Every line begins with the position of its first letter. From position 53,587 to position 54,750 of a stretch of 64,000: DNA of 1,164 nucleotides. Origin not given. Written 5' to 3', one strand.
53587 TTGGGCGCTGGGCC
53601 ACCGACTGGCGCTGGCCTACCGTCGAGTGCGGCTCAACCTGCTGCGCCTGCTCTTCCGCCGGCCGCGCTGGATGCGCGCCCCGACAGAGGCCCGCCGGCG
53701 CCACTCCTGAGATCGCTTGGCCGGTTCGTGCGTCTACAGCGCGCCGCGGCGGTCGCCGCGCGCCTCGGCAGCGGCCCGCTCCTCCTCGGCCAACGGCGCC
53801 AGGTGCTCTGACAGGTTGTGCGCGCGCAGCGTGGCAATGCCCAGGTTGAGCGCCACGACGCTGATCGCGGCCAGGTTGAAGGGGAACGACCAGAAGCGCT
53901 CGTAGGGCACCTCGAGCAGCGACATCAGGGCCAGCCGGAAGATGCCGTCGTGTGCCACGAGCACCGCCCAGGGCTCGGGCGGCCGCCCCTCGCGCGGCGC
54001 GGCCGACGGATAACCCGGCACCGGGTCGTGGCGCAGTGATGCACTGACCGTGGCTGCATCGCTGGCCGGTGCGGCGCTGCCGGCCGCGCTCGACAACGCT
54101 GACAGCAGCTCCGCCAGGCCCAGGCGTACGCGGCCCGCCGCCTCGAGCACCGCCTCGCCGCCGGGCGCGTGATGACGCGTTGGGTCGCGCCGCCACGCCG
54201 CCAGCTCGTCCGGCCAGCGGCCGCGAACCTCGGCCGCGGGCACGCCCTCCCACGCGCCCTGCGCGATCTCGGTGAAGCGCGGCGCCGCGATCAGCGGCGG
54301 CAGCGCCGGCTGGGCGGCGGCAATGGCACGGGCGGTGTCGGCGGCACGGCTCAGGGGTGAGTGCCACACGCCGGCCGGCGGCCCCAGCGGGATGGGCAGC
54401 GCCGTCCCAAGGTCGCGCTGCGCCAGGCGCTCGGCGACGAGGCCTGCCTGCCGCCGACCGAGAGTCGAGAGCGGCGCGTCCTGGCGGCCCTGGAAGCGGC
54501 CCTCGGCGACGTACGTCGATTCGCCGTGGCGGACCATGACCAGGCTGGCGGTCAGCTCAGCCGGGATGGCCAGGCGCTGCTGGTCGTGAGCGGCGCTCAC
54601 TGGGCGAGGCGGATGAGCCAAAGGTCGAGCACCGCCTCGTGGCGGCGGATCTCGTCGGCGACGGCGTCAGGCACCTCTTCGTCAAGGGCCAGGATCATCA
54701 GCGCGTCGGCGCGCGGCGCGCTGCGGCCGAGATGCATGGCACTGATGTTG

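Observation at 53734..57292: serC-like / serA / histidine-phosphatase operon with GTGA-coupled junctions: candidate complete phosphorylated serine pathway using a non-HAD phosphoserine phosphatase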

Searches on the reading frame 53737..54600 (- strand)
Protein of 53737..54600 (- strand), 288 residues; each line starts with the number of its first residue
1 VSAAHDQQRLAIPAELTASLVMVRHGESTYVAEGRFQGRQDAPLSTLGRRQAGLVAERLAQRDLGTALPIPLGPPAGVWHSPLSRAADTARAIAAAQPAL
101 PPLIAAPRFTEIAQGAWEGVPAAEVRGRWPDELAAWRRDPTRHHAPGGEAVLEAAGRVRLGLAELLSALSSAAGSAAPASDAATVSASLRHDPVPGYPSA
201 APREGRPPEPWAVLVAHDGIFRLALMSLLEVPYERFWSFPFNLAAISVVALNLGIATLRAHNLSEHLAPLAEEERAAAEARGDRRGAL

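Call 7: search_protein_families(library=pfam, proteins=[window:53737-54600:-], max_evalue=0.01)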
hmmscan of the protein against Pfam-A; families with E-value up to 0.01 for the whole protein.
window:53737-54600:- (288 aa): 1 family
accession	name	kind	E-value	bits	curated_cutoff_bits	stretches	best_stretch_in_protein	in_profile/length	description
PF00300.27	His_Phos_1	-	3e-40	138.4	21.7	2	20-169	1-137/194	Histidine phosphatase superfamily (branch 1)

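Call 8: search_protein_families(library=ncbifam, proteins=[window:53737-54600:-], max_evalue=0.01)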
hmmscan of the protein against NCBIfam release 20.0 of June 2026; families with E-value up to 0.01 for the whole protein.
window:53737-54600:- (288 aa): 15 families
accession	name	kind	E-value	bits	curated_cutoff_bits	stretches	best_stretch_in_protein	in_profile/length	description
TIGR03162.1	ribazole_cobC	equivalog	6.1e-29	100.7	162.9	2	20-168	1-134/176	alpha-ribazole phosphatase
NF005567.0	PRK07238.1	equivalog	1.1e-24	87.5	326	1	16-167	176-314/378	bifunctional RNase H/acid phosphatase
NF045917.1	PhserinePhPspA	equivalog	2.2e-24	86.3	350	2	20-162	4-133/211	phosphoserine phosphatase PspA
NF011580.0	PRK15004.1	equivalog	1.2e-17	64.6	250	2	20-167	3-137/203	adenosylcobalamin/alpha-ribazole phosphatase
TIGR03848.1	MSMEG_4193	subfamily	2.8e-13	49.8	203.85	1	20-164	2-132/204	MSMEG_4193 family putative phosphomutase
NF009993.0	PRK13462.1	equivalog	7.9e-11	42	226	1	19-171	7-139/203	acid phosphatase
NF002901.0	PRK03482.1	equivalog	7e-10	38.9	261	1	21-166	5-137/215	2,3-diphosphoglycerate-dependent phosphoglycerate mutase GpmB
NF009994.0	PRK13463.1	equivalog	9.3e-10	38.6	277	1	19-166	4-138/203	phosphoserine phosphatase 1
NF010718.0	PRK14120.1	equivalog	6.4e-08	32.2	366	1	17-139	4-119/249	phosphoglyceromutase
TIGR01258.1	pgm_1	subfamily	2e-07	30.6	81.7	1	19-138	2-114/245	2,3-bisphosphoglycerate-dependent phosphoglycerate mutase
NF002339.0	PRK01295.1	equivalog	5.2e-07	29.3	316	1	19-158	4-135/206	2,3-bisphosphoglycerate-dependent phosphoglycerate mutase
NF010713.0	PRK14115.1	equivalog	2.9e-06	26.7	305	1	19-138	3-115/248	2,3-diphosphoglycerate-dependent phosphoglycerate mutase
NF002217.0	PRK01112.1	equivalog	6.3e-05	22.4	320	1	18-60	2-44/228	2,3-bisphosphoglycerate-dependent phosphoglycerate mutase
NF010717.0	PRK14119.1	equivalog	0.00022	20.9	378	1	19-139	3-116/228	2,3-diphosphoglycerate-dependent phosphoglycerate mutase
NF038349.1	dPGM_arch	equivalog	0.00043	20.2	225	1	21-119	2-88/194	2,3-diphosphoglycerate-dependent phosphoglycerate mutase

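Call 9: search_solved_structures(query=window:53737-54600:-, max_evalue=0.001, show_alignments=3)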
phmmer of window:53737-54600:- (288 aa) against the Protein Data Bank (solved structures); distinct sequences matched with E-value up to 0.001: 22.
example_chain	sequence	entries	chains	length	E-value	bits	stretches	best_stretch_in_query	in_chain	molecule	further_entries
4ij5_A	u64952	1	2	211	2.2e-17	66.6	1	19-164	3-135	Phosphoserine phosphatase 1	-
4ij6_A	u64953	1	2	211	5.4e-16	62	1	19-164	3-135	Phosphoserine phosphatase 1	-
6s2q_A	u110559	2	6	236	4.8e-11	45.7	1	19-178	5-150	Glucosyl-3-phosphoglycerate phosphatase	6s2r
4pz9_A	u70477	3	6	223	5e-11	45.7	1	19-174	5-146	Glucosyl-3-phosphoglycerate phosphatase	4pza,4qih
1h2e_A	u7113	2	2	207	5.7e-09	39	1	19-141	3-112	PHOSPHATASE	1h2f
1ebb_A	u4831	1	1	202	6.5e-09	38.7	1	19-142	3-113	PHOSPHATASE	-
6nru_A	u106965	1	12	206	2.7e-07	33.4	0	213-262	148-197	CobC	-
4odi_A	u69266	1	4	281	2.9e-07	33.4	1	16-139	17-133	Phosphoglycerate mutase PGMII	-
6e4b_A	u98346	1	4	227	4.9e-07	32.6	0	213-262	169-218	Adenosylcobalamin/alpha-ribazole phosphatase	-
1rii_A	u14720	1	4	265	1e-06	31.5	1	17-139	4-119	2,3-bisphosphoglycerate-dependent phosphoglycerate mutase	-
4eo9_A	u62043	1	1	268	6.7e-06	28.9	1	16-140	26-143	2,3-bisphosphoglycerate-dependent phosphoglycerate mutase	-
2a6p_A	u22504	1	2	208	7.3e-06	28.8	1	19-171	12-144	POSSIBLE PHOSPHOGLYCERATE MUTASE GPM2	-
1xq9_A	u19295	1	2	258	8.2e-06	28.6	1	17-139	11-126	phosphoglycerate mutase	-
3lnt_A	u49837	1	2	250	8.8e-06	28.5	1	19-139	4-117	2,3-bisphosphoglycerate-dependent phosphoglycerate mutase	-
3ezn_A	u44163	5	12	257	8.8e-06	28.5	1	19-139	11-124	2,3-bisphosphoglycerate-dependent phosphoglycerate mutase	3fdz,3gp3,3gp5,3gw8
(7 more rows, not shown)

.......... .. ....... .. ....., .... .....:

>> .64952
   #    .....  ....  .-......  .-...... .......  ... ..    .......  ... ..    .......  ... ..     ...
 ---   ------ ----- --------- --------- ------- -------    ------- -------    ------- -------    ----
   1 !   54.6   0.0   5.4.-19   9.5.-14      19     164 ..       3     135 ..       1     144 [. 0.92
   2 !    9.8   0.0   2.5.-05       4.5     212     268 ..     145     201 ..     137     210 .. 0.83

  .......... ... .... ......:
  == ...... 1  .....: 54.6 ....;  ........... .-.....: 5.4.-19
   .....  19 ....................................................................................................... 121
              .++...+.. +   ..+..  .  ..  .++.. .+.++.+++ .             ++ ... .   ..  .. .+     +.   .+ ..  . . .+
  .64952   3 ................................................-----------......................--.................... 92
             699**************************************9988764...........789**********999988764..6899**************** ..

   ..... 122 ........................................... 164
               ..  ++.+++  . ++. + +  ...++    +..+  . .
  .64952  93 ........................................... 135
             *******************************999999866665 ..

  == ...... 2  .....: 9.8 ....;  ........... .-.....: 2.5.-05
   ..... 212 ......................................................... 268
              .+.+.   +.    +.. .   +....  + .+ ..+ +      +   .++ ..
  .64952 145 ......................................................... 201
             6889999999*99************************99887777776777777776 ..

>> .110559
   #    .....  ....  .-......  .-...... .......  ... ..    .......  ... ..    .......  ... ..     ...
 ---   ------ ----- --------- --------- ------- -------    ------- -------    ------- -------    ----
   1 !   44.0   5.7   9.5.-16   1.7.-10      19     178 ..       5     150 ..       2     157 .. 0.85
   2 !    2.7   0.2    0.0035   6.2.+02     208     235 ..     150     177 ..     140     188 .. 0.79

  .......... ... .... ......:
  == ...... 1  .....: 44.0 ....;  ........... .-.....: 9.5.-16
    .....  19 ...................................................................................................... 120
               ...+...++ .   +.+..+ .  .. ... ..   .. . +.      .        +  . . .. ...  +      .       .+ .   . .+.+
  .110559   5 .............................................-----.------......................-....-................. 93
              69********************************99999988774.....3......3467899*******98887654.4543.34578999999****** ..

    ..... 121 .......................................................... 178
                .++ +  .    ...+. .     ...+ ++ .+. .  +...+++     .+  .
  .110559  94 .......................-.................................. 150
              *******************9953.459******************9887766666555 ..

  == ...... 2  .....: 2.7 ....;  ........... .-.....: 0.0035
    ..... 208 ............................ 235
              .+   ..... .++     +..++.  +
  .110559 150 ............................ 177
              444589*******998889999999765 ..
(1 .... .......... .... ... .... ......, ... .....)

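Call 11: find_homologous_proteins(query=window:53737-54600:-, max_evalue=0.00001)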
Query window:53737-54600:- (288 aa): 570 proteins with E <= 0.00001 among 8000 candidates; the best 120 are listed.
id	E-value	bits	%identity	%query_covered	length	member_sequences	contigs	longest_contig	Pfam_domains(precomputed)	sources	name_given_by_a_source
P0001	3.6e-176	602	99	100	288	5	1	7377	PF00300.28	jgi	-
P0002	6.3e-136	470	81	97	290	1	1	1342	PF00300.28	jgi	jgi:broad specificity phosphatase PhoE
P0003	8.2e-123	427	73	100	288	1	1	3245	PF00300.28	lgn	-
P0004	1.4e-119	417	75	95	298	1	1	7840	PF00300.28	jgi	jgi:broad specificity phosphatase PhoE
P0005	1.0e-117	411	71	97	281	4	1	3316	PF00300.28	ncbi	-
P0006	1.2e-117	410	71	96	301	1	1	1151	PF00300.28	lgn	-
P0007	9.1e-117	407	74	97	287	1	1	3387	PF00300.28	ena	-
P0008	9.3e-117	407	71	98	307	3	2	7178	PF00300.28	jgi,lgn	jgi:broad specificity phosphatase PhoE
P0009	1.9e-115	403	69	97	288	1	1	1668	PF00300.28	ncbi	-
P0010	3.2e-113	396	69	96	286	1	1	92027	PF00300.28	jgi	jgi:phosphoserine phosphatase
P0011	3.6e-113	396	69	100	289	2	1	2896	PF00300.28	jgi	jgi:phosphoserine phosphatase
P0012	1.6e-111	390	66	98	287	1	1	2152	PF00300.28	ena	-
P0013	9.0e-110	384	69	97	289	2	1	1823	PF00300.28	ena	-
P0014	3.0e-109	383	70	97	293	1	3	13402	PF00300.28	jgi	jgi:broad specificity phosphatase PhoE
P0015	1.3e-108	381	66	97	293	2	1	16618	PF00300.28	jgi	jgi:phosphoserine phosphatase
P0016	2.9e-108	380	68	96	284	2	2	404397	PF00300.28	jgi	-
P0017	9.0e-108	378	71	94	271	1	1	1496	PF00300.28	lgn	-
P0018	3.2e-107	376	67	97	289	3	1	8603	PF00300.28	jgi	-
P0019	6.0e-107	375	63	90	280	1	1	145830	PF00300.28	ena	-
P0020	7.0e-107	375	66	97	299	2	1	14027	PF00300.28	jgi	jgi:broad specificity phosphatase PhoE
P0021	7.8e-107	375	68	97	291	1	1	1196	PF00300.28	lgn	-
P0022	2.9e-106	373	66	91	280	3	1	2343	PF00300.28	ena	-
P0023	3.5e-106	373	66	98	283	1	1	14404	PF00300.28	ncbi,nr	ncbi:MAG TPA: histidine phosphatase family protein [Candidatus Limnocylindrales bacterium]|nr:histid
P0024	4.9e-106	372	65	94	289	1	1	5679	PF00300.28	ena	-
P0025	6.7e-106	372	66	98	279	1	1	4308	PF00300.28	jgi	-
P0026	2.1e-105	370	65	98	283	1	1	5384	PF00300.28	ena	-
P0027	5.3e-105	369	66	97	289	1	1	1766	PF00300.28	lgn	-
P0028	8.6e-105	368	66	97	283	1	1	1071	PF00300.28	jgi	jgi:broad specificity phosphatase PhoE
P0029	1.1e-104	368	66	97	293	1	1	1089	PF00300.28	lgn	-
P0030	1.5e-104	367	65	91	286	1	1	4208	PF00300.28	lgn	-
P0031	1.7e-104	367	68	94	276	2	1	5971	PF00300.28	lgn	-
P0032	2.1e-104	367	67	97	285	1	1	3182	PF00300.28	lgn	-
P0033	2.4e-104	367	68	95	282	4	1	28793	PF00300.28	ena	-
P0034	3.1e-104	366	67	96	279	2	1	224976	PF00300.28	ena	-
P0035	3.4e-104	366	63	91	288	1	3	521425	PF00300.28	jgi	jgi:broad specificity phosphatase PhoE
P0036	5.0e-104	366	65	97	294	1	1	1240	PF00300.28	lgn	-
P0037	6.7e-104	365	64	99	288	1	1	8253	PF00300.28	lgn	-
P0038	7.4e-104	365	66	99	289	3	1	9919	PF00300.28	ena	-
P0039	8.6e-104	365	67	92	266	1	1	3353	PF00300.28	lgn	-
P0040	1.2e-103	364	65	97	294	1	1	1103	PF00300.28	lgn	-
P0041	1.6e-103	364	65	97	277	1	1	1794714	PF00300.28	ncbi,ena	-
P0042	3.0e-103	363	65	98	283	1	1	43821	PF00300.28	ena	-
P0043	4.0e-103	363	64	97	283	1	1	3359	PF00300.28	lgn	-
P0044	9.0e-103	362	64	98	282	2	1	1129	PF00300.28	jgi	jgi:broad specificity phosphatase PhoE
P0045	1.6e-102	361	67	96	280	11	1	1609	PF00300.28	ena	-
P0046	1.9e-102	360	66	95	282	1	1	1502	PF00300.28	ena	-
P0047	3.2e-102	360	63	95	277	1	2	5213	PF00300.28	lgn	-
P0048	3.9e-102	359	64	91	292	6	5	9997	PF00300.28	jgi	jgi:broad specificity phosphatase PhoE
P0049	4.0e-102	359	63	98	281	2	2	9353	PF00300.28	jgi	jgi:broad specificity phosphatase PhoE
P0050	5.0e-102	359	66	97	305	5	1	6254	PF00300.28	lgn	-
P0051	5.3e-102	359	64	97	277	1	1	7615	PF00300.28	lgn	-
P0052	8.3e-102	358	63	91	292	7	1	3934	PF00300.28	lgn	-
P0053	9.0e-102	358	62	98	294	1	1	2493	PF00300.28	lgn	-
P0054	1.1e-101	358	64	95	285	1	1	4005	PF00300.28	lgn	-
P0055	1.3e-101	358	66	96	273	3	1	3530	PF00300.28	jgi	jgi:phosphoserine phosphatase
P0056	1.3e-101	358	64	97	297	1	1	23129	PF00300.28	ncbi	ncbi:MAG: histidine phosphatase family protein [Candidatus Limnocylindrales bacterium]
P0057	1.4e-101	358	65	98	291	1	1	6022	PF00300.28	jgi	jgi:phosphoserine phosphatase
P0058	2.2e-101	357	64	98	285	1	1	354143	PF00300.28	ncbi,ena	-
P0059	3.1e-101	356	64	97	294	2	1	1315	PF00300.28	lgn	-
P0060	4.6e-101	356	65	98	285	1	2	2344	PF00300.28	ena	-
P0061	4.7e-101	356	64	97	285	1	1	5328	PF00300.28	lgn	-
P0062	7.7e-101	355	63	97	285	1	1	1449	PF00300.28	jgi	jgi:broad specificity phosphatase PhoE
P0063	8.3e-101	355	64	98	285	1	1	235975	PF00300.28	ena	-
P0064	8.7e-101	355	66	93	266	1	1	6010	PF00300.28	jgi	jgi:broad specificity phosphatase PhoE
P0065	8.9e-101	355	64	98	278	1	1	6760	PF00300.28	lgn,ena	-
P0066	1.0e-100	355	67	95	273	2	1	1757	PF00300.28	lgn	-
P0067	1.1e-100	355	64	91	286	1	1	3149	PF00300.28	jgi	jgi:broad specificity phosphatase PhoE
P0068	1.1e-100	355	66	96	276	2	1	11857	PF00300.28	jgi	jgi:probable phosphoglycerate mutase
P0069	1.4e-100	354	65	96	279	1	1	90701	PF00300.28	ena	-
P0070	2.0e-100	354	67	95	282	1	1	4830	PF00300.28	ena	-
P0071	2.3e-100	354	63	91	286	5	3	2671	PF00300.28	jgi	jgi:broad specificity phosphatase PhoE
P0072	2.3e-100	354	63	97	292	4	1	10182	PF00300.28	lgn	-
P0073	2.4e-100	354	64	95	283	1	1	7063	PF00300.28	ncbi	-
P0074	2.9e-100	353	66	97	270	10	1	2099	PF00300.28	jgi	-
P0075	3.7e-100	353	61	91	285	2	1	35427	PF00300.28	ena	-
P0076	4.6e-100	353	65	95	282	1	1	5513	PF00300.28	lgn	-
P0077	4.9e-100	353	61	100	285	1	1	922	PF00300.28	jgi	jgi:probable phosphoglycerate mutase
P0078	6.9e-100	352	65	94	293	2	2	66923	PF00300.28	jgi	jgi:broad specificity phosphatase PhoE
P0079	7.6e-100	352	63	97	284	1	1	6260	PF00300.28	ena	-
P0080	1.1e-99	351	64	97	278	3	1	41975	PF00300.28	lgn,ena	-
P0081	1.2e-99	351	63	96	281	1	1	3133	PF00300.28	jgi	jgi:phosphoserine phosphatase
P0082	2.2e-99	350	62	96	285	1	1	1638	PF00300.28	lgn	-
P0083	5.4e-99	349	64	97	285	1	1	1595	PF00300.28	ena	-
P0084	5.8e-99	349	65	97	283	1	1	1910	PF00300.28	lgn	-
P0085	6.1e-99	349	63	96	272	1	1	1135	PF00300.28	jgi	jgi:broad specificity phosphatase PhoE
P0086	1.1e-98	348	61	97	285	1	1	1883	PF00300.28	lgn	-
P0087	1.4e-98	348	63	95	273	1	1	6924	PF00300.28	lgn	-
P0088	1.7e-98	347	63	98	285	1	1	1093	PF00300.28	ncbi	-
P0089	2.1e-98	347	63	98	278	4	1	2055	PF00300.28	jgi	-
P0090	2.9e-98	347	65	93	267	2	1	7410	PF00300.28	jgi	jgi:broad specificity phosphatase PhoE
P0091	2.9e-98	347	62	98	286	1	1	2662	PF00300.28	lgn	-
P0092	3.2e-98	347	64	94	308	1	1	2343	PF00300.28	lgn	-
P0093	3.4e-98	346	64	97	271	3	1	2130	PF00300.28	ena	-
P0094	4.5e-98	346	62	91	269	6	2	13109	PF00300.28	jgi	jgi:probable phosphoglycerate mutase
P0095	5.1e-98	346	62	100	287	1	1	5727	PF00300.28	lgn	-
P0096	5.3e-98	346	62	90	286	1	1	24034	PF00300.28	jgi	jgi:broad specificity phosphatase PhoE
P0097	8.2e-98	345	62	91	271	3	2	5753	PF00300.28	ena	-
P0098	9.4e-98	345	63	96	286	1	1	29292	PF00300.28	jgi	jgi:broad specificity phosphatase PhoE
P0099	1.4e-97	344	62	97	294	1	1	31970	PF00300.28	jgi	jgi:broad specificity phosphatase PhoE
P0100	1.5e-97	344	61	90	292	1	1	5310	PF00300.28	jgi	jgi:broad specificity phosphatase PhoE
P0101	2.3e-97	344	60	96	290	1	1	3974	PF00300.28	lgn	-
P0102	3.1e-97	343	65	94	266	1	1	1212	PF00300.28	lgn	-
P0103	3.4e-97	343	65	94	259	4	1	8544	PF00300.28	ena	-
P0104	3.8e-97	343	63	98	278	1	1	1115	PF00300.28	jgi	jgi:probable phosphoglycerate mutase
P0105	3.9e-97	343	63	96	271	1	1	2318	PF00300.28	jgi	jgi:probable phosphoglycerate mutase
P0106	5.0e-97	343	65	94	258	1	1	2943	PF00300.28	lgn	-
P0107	5.8e-97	342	61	98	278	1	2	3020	PF00300.28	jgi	jgi:broad specificity phosphatase PhoE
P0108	6.1e-97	342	64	96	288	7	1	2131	PF00300.28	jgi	jgi:broad specificity phosphatase PhoE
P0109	8.8e-97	342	63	97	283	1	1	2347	PF00300.28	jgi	-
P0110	8.9e-97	342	63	97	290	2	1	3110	PF00300.28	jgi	-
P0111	9.1e-97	342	63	96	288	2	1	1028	PF00300.28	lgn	-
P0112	1.5e-96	341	62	91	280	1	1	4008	PF00300.28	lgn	-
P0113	1.6e-96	341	61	97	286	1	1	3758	PF00300.28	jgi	-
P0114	1.7e-96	341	66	90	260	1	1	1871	PF00300.28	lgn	-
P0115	2.7e-96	340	64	96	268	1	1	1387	PF00300.28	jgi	jgi:phosphoserine phosphatase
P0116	3.6e-96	340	63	90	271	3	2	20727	PF00300.28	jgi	jgi:probable phosphoglycerate mutase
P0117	5.3e-96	339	60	98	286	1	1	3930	PF00300.28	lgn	-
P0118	5.5e-96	339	63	97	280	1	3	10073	PF00300.28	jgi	jgi:phosphoserine phosphatase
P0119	6.4e-96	339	63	98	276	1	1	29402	PF00300.28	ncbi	-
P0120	6.8e-96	339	64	94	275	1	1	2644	PF00300.28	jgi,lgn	jgi:probable phosphoglycerate mutase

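Call 12: find_encoding_contigs(protein=P0041, flank=8000, max_places=2)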
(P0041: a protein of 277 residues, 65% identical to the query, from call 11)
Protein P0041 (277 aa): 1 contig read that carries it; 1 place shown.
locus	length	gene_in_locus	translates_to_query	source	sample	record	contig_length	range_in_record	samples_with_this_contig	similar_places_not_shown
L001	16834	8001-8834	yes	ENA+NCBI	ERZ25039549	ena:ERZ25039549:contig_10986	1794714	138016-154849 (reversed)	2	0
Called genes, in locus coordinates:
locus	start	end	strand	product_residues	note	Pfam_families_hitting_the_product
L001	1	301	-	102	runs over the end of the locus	-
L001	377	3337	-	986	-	PF00580:UvrD-helicase, PF01443:Viral_helicase1 (faint), PF13245:AAA_19, PF13604:AAA_30 (faint), PF13361:UvrD_C, PF13538:UvrD_C_2 (faint), PF12705:PDDEXK_1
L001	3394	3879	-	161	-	PF14584:DUF4446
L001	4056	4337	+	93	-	-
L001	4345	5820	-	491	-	PF05496:RuvB_N, PF01078:Mg_chelatase (faint), PF13191:AAA_16 (faint), PF07728:AAA_5 (weak), PF13401:AAA_22 (faint), PF00004:AAA, PF16193:AAA_assoc_2, PF12002:MgsA_C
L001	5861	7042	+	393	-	PF00266:Aminotran_5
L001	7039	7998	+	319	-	PF00389:2-Hacid_dh, PF02826:2-Hacid_dh_C, PF03446:NAD_binding_2 (weak), PF03807:F420_oxidored (weak)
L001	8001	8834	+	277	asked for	PF00300:His_Phos_1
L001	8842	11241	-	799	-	PF11992:TgpA_N, PF01841:Transglut_core, PF13559:DUF4129 (weak)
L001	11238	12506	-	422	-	PF01882:DUF58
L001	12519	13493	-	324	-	PF20030:bpMoxR, PF00004:AAA, PF07726:AAA_3, PF07728:AAA_5, PF17863:AAA_lid_2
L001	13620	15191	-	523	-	PF03717:PBP_dimer (faint), PF21922:PBP_dimer_2, PF00905:Transpeptidase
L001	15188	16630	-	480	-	PF01098:FTSW_RODA_SPOVE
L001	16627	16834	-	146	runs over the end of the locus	PF16697:Yop-YscD_cpl, PF00498:FHA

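Call 13: find_encoding_contigs(protein=P0035, flank=8000, max_places=2)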
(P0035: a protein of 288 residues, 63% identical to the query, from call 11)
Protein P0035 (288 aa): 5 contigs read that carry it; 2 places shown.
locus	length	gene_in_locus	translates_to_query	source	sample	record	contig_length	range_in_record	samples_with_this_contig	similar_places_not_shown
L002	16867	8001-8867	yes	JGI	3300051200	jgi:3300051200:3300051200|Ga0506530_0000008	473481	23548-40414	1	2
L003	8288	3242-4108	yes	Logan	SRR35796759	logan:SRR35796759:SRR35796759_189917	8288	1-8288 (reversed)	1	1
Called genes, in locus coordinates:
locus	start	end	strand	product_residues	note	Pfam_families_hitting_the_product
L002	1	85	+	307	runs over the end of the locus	PF00561:Abhydrolase_1, PF12697:Abhydrolase_6, PF12146:Hydrolase_4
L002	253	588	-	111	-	-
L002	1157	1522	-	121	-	PF12002:MgsA_C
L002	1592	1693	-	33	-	-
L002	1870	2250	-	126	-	PF13828:DUF4190 (faint)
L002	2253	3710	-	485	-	PF07143:AttH, PF17186:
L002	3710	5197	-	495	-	PF05496:RuvB_N, PF13191:AAA_16 (faint), PF01078:Mg_chelatase (faint), PF00004:AAA, PF07728:AAA_5, PF13401:AAA_22 (faint), PF16193:AAA_assoc_2, PF12002:MgsA_C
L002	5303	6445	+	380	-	PF00266:Aminotran_5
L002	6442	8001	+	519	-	PF00389:2-Hacid_dh, PF02826:2-Hacid_dh_C, PF19304:PGDH_inter, PF01842:ACT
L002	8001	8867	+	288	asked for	PF00300:His_Phos_1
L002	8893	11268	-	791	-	PF11992:TgpA_N, PF01841:Transglut_core, PF13559:DUF4129 (faint)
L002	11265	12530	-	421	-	PF01882:DUF58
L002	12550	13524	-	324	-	PF20030:bpMoxR, PF00004:AAA, PF07726:AAA_3, PF07728:AAA_5, PF17863:AAA_lid_2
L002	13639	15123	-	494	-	PF21922:PBP_dimer_2, PF00905:Transpeptidase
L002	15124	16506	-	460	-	PF01098:FTSW_RODA_SPOVE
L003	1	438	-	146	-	?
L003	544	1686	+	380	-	PF00266:Aminotran_5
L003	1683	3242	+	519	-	PF00389:2-Hacid_dh, PF02826:2-Hacid_dh_C, PF19304:PGDH_inter, PF01842:ACT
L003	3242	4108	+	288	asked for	PF00300:His_Phos_1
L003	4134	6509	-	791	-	PF11992:TgpA_N, PF01841:Transglut_core, PF13559:DUF4129 (faint)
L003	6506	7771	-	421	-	PF01882:DUF58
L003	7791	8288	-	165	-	?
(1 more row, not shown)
